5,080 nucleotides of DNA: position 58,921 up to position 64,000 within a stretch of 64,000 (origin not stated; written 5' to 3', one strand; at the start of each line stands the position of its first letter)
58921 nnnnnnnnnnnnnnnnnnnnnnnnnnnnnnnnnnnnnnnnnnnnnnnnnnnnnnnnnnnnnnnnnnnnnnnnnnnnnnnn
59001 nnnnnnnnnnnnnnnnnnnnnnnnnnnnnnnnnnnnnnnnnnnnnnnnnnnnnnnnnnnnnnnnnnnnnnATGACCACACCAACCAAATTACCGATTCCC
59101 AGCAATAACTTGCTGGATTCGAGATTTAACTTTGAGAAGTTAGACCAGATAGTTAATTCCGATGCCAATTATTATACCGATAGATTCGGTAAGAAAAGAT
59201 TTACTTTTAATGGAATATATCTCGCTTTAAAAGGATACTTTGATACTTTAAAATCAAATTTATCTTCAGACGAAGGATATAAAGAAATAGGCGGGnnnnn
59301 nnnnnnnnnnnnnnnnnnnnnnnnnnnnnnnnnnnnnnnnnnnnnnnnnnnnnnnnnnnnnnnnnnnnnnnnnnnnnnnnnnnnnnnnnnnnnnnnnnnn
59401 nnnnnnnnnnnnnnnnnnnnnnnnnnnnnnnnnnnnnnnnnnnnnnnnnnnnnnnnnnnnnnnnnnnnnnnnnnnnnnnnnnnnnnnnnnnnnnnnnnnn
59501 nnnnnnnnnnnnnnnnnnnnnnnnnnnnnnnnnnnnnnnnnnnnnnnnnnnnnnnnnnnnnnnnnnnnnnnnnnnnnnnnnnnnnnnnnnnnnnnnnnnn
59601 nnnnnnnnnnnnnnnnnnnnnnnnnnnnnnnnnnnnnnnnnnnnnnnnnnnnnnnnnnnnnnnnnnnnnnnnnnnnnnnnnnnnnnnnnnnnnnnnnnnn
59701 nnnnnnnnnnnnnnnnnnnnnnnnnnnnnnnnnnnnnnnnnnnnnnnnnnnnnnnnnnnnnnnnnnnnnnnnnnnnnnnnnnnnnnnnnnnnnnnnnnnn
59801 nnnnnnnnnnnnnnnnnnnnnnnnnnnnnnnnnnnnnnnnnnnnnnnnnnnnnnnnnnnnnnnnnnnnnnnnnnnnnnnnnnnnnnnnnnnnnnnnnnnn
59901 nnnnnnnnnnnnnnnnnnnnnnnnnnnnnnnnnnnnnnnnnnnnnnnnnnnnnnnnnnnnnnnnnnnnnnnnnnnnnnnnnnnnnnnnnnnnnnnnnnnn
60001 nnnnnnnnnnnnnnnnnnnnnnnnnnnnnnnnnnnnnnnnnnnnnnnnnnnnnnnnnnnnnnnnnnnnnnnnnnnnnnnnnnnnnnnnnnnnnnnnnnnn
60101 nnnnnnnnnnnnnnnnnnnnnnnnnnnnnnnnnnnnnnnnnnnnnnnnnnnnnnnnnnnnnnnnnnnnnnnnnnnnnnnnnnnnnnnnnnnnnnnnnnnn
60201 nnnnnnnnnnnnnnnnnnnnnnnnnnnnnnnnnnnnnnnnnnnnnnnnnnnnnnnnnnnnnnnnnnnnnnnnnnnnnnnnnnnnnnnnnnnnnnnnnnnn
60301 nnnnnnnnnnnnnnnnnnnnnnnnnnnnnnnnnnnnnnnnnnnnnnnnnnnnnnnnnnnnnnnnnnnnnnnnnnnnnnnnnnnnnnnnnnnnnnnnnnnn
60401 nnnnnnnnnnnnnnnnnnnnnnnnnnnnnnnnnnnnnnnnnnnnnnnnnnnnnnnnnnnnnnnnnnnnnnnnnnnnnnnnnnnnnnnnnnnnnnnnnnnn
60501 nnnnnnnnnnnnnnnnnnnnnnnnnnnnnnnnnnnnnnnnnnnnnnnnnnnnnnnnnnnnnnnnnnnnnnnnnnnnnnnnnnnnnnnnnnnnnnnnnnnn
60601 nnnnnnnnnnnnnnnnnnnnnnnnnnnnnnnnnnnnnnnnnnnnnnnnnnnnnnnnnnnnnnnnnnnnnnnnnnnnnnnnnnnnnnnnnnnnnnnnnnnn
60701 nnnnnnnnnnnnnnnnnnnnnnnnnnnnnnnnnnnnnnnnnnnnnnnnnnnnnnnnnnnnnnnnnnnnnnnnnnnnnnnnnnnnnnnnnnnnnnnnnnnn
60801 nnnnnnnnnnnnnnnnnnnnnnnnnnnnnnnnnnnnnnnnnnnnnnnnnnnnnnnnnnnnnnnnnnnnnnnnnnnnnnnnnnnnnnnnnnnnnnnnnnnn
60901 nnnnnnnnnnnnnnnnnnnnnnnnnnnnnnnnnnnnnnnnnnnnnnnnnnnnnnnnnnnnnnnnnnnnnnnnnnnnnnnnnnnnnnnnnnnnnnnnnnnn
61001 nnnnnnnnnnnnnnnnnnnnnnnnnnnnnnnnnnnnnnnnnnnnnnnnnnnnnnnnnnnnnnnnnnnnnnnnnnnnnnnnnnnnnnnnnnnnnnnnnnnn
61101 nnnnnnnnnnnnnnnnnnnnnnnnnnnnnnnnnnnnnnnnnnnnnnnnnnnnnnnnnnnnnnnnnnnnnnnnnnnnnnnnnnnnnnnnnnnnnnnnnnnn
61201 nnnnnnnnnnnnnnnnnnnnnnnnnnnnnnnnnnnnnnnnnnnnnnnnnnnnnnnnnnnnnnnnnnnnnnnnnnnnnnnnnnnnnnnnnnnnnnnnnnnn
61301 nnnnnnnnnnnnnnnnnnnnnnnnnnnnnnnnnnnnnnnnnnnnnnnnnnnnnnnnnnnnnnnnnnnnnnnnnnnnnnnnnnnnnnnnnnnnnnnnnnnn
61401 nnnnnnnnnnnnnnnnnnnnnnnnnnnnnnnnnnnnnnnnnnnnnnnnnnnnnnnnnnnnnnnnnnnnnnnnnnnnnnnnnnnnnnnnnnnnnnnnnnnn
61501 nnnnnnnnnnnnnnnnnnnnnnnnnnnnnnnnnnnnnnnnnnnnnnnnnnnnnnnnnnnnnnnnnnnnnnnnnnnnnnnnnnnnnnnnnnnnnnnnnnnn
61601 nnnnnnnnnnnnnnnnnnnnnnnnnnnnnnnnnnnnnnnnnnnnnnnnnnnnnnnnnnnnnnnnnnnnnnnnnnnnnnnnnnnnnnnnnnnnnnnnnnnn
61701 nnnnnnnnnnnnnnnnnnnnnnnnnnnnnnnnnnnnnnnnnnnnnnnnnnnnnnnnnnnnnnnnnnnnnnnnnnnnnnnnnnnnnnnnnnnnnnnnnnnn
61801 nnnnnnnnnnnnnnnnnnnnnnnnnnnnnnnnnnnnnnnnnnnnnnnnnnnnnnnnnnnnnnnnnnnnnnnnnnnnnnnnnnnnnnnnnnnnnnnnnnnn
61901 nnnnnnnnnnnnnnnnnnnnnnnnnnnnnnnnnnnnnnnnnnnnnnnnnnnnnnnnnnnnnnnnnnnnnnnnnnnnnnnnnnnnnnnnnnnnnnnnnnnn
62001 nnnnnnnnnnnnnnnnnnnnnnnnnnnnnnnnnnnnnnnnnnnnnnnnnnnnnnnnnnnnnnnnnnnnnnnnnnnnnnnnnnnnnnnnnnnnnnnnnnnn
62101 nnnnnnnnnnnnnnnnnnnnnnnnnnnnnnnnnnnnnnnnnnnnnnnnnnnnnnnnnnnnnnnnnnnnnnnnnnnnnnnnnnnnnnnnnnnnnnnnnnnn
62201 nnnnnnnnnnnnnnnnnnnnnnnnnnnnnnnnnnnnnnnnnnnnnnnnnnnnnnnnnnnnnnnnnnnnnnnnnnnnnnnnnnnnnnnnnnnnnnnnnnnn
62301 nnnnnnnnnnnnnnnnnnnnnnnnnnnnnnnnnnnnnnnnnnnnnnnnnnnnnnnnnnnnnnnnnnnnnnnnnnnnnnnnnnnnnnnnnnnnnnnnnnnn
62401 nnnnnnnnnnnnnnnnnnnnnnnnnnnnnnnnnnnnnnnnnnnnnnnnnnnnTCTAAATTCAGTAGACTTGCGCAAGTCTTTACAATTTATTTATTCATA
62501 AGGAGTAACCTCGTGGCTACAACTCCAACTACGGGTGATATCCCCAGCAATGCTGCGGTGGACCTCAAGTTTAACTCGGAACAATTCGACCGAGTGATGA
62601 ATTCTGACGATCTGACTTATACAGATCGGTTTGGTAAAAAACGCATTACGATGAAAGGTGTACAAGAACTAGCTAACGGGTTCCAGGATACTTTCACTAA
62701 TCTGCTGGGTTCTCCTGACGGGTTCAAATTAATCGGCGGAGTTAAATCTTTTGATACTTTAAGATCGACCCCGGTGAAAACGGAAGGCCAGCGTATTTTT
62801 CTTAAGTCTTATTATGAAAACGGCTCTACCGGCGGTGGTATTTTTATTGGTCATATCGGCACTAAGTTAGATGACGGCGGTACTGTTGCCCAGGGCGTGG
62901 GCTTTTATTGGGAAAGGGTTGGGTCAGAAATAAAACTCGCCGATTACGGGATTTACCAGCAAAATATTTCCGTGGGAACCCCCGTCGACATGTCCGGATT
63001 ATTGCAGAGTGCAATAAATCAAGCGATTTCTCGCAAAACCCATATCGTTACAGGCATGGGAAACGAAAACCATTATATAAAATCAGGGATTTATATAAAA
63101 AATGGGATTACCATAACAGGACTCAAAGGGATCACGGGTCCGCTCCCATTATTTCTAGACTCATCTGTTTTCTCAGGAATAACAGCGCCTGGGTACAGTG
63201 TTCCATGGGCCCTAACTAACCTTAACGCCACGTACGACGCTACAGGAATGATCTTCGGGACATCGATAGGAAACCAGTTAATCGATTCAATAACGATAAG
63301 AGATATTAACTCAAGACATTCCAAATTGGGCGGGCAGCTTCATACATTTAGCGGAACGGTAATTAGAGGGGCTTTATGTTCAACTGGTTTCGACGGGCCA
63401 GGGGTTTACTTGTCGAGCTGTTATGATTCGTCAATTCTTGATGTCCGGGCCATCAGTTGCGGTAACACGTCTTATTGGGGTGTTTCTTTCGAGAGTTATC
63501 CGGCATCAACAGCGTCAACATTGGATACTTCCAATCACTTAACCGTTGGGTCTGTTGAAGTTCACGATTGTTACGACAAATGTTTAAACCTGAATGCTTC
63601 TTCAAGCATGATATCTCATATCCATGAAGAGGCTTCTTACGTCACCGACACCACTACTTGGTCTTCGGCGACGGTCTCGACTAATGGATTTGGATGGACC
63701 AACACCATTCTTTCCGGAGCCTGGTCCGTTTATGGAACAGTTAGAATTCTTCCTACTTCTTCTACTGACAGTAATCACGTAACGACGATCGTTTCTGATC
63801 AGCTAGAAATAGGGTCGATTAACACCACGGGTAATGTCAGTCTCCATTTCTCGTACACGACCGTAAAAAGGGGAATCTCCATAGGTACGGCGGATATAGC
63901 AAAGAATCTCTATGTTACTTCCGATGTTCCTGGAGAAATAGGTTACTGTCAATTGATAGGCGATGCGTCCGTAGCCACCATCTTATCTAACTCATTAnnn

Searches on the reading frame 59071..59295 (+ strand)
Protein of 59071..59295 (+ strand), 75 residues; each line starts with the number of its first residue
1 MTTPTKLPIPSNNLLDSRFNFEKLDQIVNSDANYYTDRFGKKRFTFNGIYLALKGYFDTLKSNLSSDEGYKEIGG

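Call 90: search_dna_similar(query=window:59071-59295:+, collection=phages, mode=protein, max_rows=40, rows=spread, max_evalue=0.001)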
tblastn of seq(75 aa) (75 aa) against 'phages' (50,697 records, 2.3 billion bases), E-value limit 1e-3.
Records with a match: 234; places in all: 267; records where one place covers at least 80% of the query: 17.
Best place of each record, by identity: 60-80% 10; <60% 224.
By first word of the organism name: Salmonella 127; Klebsiella 55; Escherichia 20; Aeromonas 6; Enterobacter 5; Shigella 4; Flyfo 3; Erwinia 2; Vibrio 2; Cronobacter 2; and 8 more.
By host as written in the record: - 72; Klebsiella pneumoniae 32; Escherichia coli 10; Salmonella enterica 9; Salmonella enterica subsp. enterica serovar Typhimurium 9; Salmonella sp. 8; Salmonella enterica subsp. enterica serovar Enteritidis 4; Klebsiella pneumoniae DA591 4; and 61 more.
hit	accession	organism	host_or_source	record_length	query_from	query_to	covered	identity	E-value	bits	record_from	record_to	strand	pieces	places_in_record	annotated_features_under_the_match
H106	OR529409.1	Stenotrophomonas phage BUCTxx100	Stenotrophomonas maltophilia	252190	1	74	99%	68.0%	3e-24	99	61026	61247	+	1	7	hypothetical protein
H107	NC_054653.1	Klebsiella virus KpV2811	Klebsiella pneumoniae capsular type K1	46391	2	49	64%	64.6%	1e-13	69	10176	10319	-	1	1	tail fiber protein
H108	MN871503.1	Salmonella virus SeLz-2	Salmonella enterica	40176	2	51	67%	56.0%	1e-10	61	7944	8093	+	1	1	record has no annotation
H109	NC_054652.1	Klebsiella phage YX3973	Klebsiella pneumoniae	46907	2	49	64%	58.3%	3e-12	65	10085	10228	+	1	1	tail fiber protein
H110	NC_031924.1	Salmonella phage IME207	Klebsiella pneumoniae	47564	1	48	64%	58.3%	1e-11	63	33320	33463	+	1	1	tail spike protein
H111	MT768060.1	Escherichia phage vB_EcoS_swi2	-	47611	2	48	63%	59.6%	2e-11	62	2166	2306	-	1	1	tail fibers protein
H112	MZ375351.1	Salmonella phage seszw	-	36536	2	48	63%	57.4%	3e-11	62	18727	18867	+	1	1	tail fibers protein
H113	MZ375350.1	Salmonella phage seszw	-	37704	2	48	63%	57.4%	3e-11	62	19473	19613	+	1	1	tail fibers protein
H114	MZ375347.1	Salmonella phage seszw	-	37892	2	48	63%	57.4%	3e-11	62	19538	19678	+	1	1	tail fibers protein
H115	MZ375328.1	Salmonella phage seszw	-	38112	2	48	63%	57.4%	3e-11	62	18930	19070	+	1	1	tail fibers protein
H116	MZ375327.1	Salmonella phage seszw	-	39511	2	48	63%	57.4%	3e-11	62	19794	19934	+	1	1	tail fibers protein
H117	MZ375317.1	Salmonella phage seszw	-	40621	2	48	63%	57.4%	3e-11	62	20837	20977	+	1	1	tail fibers protein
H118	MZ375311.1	Salmonella phage seszw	-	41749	2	48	63%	57.4%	3e-11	62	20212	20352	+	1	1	tail fibers protein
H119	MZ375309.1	Salmonella phage seszw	-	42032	2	48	63%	57.4%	3e-11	62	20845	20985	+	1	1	tail fibers protein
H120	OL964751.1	Salmonella phage seszw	-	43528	2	48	63%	57.4%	3e-11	62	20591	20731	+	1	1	tail fibers protein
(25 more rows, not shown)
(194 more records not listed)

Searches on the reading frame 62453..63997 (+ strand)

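Call 10: search_protein_families(library=phrogs, proteins=[window:62453-63997:+], max_evalue=0.001)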
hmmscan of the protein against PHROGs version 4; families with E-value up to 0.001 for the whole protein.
window:62453-63997:+ (515 aa): 12 families
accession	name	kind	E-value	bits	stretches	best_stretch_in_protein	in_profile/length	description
phrog_4250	-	tail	6e-17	62.3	1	75-157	130-216/786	EPS depolymerase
phrog_17640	-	tail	5.8e-14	53.2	1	93-222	78-204/431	tail fiber protein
phrog_9823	-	tail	1.7e-12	47.6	1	82-168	135-229/725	tail fiber protein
phrog_9532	-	tail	6.9e-12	45.6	1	77-166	151-245/759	tail fiber protein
phrog_4818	-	tail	3.1e-09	36.5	1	80-159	220-305/896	tail fiber protein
phrog_4217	-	tail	1.9e-07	31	1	66-229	117-283/694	tail protein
phrog_7173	-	tail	3.5e-07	30.5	1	83-187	136-240/626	tail spike protein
phrog_27731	-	unknown function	9.5e-06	25.2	1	91-159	109-180/688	-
phrog_13362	-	unknown function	1.2e-05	24.7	1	22-77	2-57/820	-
phrog_18162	-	tail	1.3e-05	24.6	1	59-173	113-233/800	tail fiber protein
phrog_3257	-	unknown function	6.7e-05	23.2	1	21-73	5-57/263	-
phrog_17635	-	tail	0.0006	19.2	1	22-75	6-59/721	tail fiber protein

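Call 24: search_protein_families(library=pfam, proteins=[window:62453-63997:+], max_evalue=0.01)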
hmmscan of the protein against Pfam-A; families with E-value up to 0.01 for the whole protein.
window:62453-63997:+ (515 aa): 0 families
